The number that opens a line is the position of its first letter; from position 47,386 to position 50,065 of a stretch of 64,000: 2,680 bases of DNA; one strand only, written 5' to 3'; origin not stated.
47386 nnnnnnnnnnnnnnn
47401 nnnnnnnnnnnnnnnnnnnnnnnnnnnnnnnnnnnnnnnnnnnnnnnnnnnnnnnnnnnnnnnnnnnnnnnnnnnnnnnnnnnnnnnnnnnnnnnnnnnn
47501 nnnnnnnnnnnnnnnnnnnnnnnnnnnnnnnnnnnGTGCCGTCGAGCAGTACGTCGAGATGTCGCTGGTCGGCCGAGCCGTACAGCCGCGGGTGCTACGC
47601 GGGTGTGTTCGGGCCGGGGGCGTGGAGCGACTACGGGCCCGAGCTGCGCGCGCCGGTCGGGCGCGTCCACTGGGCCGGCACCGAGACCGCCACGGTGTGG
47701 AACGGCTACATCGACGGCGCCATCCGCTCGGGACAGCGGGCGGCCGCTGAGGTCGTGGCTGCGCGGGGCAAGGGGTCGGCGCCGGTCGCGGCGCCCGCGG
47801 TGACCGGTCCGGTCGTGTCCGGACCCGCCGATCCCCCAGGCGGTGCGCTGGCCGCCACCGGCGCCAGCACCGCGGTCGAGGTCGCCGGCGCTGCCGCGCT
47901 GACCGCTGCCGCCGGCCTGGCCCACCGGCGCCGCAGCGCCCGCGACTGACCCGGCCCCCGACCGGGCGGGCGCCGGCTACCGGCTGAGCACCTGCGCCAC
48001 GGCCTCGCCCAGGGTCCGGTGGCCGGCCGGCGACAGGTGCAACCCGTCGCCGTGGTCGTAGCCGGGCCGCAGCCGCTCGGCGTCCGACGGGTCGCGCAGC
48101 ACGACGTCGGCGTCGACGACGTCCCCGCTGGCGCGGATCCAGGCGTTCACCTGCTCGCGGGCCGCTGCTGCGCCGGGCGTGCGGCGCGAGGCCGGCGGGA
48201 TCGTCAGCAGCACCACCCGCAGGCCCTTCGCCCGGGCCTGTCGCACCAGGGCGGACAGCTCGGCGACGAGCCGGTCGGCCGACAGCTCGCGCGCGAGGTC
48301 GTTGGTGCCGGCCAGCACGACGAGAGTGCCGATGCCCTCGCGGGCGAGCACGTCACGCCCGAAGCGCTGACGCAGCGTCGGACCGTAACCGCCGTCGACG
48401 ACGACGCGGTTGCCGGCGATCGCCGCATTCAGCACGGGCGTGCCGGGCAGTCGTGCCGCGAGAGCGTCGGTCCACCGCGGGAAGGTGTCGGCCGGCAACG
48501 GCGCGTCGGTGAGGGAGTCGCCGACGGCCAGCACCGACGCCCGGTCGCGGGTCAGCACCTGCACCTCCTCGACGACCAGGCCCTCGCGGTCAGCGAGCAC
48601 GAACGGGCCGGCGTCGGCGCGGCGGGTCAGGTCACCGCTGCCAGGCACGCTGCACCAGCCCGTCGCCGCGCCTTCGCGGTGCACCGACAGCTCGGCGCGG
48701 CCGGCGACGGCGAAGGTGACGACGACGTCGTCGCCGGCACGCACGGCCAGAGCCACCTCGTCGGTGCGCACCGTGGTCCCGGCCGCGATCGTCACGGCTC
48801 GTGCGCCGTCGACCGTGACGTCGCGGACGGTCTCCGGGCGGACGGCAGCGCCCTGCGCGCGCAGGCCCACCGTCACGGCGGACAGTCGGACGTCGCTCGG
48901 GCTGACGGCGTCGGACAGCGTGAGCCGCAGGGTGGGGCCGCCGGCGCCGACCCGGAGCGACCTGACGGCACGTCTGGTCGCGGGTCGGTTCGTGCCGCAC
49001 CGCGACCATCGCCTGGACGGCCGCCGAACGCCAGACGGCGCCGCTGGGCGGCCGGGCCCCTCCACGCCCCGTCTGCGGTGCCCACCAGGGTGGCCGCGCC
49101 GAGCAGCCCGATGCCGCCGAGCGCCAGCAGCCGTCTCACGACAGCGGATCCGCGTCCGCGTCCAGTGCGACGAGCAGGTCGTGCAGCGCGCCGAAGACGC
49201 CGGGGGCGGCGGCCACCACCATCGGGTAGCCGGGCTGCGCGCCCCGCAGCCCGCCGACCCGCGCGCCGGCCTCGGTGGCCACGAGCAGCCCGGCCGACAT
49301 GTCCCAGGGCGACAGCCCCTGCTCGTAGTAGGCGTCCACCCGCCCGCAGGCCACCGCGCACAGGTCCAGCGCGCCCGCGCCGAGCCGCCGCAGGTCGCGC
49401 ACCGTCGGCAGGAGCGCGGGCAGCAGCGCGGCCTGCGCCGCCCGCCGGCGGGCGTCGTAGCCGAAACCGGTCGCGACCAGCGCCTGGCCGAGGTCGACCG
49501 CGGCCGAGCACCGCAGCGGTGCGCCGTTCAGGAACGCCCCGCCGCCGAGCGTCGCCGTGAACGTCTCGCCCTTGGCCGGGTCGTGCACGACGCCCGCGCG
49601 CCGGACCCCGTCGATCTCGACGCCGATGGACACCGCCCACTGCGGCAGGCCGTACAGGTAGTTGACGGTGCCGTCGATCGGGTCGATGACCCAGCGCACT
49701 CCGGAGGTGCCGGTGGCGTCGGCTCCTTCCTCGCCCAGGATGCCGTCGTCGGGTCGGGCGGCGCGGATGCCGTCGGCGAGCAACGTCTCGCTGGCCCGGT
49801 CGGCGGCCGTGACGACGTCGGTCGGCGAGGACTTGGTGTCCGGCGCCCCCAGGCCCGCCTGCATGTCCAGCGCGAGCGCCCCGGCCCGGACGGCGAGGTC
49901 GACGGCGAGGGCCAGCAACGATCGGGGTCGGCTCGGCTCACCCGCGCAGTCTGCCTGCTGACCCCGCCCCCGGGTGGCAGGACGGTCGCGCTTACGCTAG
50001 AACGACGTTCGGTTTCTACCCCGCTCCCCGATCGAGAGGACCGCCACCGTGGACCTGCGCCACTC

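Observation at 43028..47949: Translationally coupled three-gene module for surface-displayed proteins: CxC/LysM-like protein, LPATG-anchored GDPD fusion, LAATG-anchored Tat amine oxidase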

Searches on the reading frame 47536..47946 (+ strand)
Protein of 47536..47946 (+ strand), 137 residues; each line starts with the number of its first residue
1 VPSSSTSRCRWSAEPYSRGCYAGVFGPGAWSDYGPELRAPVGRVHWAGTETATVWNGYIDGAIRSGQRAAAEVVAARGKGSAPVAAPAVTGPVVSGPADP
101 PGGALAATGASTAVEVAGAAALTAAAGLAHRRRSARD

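Call 7: search_protein_families(library=pfam, proteins=[window:47536-47946:+], max_evalue=1)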
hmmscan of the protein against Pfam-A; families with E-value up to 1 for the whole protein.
window:47536-47946:+ (137 aa): 1 family
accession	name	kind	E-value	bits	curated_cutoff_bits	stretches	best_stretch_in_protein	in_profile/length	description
PF01593.30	Amino_oxidase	-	5.6e-15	56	19.8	1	6-73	375-442/443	Flavin containing amine oxidoreductase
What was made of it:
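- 47564..47949 (+): p3, part 2 (frame of ORF 47536-47949): the oxidase C-terminus, with the SRGCY motif, the GTETA........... motif and the LAATG sorting signal (47848-47862) followed by a hydrophobic stretch and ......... PF01593 5.6e-15 covering profile positions 375-442 (call 7).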

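Call 8: search_protein_families(library=ncbifam, proteins=[window:47536-47946:+], max_evalue=1)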
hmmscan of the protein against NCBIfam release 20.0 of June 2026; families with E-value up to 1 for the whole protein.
window:47536-47946:+ (137 aa): 1 family
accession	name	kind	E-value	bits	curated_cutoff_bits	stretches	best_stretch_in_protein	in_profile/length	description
TIGR03467.1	HpnE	equivalog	0.00037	19.9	283.05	1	35-74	390-429/430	hydroxysqualene dehydroxylase HpnE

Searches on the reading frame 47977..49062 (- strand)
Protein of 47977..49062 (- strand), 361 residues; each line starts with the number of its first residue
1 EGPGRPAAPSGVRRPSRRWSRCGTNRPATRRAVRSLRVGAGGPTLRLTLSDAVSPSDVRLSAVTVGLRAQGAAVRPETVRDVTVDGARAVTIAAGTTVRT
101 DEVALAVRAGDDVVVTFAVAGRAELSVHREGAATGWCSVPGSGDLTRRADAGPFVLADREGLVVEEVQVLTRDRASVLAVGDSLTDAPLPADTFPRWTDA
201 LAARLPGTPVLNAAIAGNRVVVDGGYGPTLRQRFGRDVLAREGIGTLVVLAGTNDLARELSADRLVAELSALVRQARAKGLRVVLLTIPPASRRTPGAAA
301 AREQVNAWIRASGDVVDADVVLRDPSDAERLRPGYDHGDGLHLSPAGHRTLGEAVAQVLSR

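Call 35: search_protein_families(library=pfam, proteins=[window:47977-49062:-], max_evalue=0.01)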
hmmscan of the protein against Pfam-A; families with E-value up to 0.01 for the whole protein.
window:47977-49062:- (361 aa): 3 families
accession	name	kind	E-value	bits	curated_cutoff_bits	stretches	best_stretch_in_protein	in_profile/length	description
PF13472.12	Lipase_GDSL_2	-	4.9e-25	89.5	32.9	1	179-349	1-177/178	GDSL-like Lipase/Acylhydrolase family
PF00657.28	Lipase_GDSL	-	8.1e-14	52.7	23.6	1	177-355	1-208/208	GDSL-like Lipase/Acylhydrolase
PF17182.10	OSK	-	0.0033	17.1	27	1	247-312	74-141/202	OSK domain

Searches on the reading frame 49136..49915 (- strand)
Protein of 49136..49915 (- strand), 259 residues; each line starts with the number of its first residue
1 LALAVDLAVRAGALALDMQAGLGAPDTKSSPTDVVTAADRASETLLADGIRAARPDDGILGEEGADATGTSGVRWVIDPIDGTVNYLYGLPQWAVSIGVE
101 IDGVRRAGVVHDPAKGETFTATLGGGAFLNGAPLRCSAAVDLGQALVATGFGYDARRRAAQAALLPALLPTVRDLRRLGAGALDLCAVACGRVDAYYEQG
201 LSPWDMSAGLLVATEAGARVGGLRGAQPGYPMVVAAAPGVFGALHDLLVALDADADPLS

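Call 35: search_protein_families(library=pfam, proteins=[window:49136-49915:-], max_evalue=0.01)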
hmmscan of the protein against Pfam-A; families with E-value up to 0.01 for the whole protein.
window:49136-49915:- (259 aa): 1 family
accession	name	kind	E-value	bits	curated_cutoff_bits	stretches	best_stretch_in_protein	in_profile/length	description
PF00459.30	Inositol_P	-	7.8e-61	206.4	27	1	4-231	9-242/271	Inositol monophosphatase family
